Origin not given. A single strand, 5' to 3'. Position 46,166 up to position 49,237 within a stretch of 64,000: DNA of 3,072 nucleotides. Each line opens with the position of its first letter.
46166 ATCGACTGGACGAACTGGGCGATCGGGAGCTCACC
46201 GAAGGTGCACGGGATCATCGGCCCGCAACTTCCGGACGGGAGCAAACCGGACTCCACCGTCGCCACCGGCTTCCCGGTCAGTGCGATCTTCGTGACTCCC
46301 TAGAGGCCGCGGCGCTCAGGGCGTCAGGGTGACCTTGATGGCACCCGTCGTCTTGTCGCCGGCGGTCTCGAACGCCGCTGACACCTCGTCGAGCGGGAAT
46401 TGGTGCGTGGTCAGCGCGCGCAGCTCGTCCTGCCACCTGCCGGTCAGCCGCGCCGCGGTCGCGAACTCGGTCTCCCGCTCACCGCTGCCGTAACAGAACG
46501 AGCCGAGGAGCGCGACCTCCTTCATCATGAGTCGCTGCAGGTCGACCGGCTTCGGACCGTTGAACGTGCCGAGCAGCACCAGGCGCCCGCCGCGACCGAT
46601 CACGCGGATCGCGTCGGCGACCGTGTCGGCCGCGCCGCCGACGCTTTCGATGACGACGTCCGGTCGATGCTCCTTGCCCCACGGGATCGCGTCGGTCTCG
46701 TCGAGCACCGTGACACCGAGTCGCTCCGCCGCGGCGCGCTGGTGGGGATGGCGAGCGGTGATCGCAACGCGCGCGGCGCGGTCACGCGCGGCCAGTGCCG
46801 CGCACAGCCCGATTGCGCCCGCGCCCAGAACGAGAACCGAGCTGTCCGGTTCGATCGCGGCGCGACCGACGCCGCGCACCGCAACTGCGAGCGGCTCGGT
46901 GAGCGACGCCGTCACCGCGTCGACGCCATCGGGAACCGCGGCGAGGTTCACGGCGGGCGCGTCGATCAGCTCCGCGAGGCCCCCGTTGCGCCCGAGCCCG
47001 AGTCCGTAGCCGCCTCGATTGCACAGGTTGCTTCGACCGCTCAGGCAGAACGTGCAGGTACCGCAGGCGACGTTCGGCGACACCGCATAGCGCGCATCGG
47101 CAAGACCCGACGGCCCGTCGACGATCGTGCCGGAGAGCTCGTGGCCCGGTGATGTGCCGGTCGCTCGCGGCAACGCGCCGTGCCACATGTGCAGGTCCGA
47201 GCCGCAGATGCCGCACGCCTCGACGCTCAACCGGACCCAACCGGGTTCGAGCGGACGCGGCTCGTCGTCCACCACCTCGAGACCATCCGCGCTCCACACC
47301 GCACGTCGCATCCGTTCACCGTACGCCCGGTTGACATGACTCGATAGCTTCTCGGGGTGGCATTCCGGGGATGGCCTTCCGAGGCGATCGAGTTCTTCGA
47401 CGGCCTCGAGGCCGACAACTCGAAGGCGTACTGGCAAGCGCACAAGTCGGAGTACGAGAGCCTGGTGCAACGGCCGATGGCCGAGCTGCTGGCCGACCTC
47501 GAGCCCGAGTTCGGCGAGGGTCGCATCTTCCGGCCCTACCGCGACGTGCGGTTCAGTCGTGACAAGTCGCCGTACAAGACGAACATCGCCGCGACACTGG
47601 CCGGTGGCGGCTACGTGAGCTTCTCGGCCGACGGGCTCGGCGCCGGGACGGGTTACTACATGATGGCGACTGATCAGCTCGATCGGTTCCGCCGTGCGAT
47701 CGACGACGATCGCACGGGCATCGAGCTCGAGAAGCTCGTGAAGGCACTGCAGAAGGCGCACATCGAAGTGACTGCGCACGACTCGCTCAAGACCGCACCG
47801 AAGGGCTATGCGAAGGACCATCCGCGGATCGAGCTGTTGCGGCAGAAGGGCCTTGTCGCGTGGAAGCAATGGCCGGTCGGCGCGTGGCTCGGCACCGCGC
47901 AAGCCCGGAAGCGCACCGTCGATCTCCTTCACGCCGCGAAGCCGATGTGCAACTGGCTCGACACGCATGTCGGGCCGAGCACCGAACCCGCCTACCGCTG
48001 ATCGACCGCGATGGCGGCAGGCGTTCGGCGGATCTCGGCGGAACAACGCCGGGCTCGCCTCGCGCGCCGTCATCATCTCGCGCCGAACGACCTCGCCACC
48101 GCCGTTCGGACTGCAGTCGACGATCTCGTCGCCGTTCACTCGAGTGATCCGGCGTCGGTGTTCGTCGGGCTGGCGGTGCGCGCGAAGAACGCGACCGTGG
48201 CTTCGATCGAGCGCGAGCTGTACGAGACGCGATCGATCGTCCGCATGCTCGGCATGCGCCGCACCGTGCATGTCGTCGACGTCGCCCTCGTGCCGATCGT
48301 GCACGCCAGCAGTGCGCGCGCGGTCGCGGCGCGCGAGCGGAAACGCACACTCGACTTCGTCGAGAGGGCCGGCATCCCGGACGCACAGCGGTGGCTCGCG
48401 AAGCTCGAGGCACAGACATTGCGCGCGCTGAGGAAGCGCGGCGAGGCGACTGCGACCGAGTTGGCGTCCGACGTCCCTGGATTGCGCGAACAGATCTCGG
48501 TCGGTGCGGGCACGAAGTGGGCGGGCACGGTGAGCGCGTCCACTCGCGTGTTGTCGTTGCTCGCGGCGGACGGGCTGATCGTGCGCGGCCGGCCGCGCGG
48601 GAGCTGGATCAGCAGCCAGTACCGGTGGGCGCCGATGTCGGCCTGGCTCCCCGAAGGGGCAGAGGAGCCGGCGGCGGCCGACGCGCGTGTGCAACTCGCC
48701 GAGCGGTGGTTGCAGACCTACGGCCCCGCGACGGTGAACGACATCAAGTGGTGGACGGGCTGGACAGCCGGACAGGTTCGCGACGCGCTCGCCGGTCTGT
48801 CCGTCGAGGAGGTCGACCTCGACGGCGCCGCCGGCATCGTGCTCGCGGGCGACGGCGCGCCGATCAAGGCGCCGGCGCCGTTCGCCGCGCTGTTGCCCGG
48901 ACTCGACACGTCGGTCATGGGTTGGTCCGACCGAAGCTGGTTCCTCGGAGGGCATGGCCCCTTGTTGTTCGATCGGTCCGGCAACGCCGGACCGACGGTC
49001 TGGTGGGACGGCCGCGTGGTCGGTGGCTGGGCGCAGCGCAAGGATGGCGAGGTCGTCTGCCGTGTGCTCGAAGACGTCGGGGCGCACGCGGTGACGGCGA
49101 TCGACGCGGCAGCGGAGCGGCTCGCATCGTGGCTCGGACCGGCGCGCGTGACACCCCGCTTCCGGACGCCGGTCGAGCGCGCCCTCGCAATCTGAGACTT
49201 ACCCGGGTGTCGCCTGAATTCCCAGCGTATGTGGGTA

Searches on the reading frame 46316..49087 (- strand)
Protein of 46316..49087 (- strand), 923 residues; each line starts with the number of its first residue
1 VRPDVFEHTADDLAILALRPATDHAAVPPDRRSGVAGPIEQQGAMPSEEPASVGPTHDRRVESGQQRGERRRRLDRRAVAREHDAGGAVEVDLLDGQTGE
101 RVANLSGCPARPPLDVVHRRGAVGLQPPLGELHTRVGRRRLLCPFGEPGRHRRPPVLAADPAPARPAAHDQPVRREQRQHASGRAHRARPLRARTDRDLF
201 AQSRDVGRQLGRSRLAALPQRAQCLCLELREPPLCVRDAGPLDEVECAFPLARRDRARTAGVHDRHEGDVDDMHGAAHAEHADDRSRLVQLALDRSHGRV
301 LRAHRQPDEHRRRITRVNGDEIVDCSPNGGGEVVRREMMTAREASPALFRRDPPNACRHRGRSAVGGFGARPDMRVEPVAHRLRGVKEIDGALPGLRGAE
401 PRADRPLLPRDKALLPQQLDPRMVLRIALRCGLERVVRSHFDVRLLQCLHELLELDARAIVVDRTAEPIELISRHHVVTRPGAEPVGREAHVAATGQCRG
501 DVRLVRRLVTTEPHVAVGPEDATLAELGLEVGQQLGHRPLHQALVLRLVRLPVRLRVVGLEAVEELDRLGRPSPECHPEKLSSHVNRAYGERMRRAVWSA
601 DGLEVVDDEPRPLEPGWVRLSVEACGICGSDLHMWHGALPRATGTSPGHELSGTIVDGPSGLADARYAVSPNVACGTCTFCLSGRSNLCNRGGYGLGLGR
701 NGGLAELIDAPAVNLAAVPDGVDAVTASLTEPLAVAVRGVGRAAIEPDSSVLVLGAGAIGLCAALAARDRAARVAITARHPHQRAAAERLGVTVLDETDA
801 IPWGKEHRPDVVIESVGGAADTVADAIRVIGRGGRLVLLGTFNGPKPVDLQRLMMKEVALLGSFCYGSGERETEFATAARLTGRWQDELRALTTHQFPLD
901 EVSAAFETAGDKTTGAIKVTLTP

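Call 34: search_protein_families(library=pfam, proteins=[window:46316-49087:-], max_evalue=0.01)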
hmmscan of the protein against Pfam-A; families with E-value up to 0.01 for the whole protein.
window:46316-49087:- (923 aa): 4 families
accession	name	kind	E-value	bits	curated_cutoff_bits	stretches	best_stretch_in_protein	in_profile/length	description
PF08240.17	ADH_N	-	1.6e-18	67.3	23.5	1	615-720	2-104/104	Alcohol dehydrogenase GroES-like domain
PF00107.32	ADH_zinc_N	-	2.4e-18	66.8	31.8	1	758-876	1-121/129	Zinc-binding dehydrogenase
PF16912.11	Glu_dehyd_C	-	9.2e-16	58.4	34.9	1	729-912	6-204/211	Glucose dehydrogenase C-terminus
PF13602.12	ADH_zinc_N_2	-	0.00029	22.2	27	1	807-908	22-122/134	Zinc-binding dehydrogenase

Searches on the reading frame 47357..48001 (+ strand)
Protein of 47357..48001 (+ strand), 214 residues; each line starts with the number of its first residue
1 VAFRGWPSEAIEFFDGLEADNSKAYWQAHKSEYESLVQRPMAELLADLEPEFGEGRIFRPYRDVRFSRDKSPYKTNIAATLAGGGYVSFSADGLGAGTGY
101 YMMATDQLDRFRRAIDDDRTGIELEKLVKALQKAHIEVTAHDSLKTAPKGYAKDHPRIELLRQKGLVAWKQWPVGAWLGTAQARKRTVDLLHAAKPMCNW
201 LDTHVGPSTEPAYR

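Call 34: search_protein_families(library=pfam, proteins=[window:47357-48001:+], max_evalue=0.01)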
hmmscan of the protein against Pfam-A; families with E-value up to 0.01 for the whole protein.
window:47357-48001:+ (214 aa): 1 family
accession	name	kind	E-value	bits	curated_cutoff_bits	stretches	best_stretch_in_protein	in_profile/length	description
PF09365.15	DUF2461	-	3.4e-47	161.5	22.8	1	9-200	1-208/208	Conserved hypothetical protein (DUF2461)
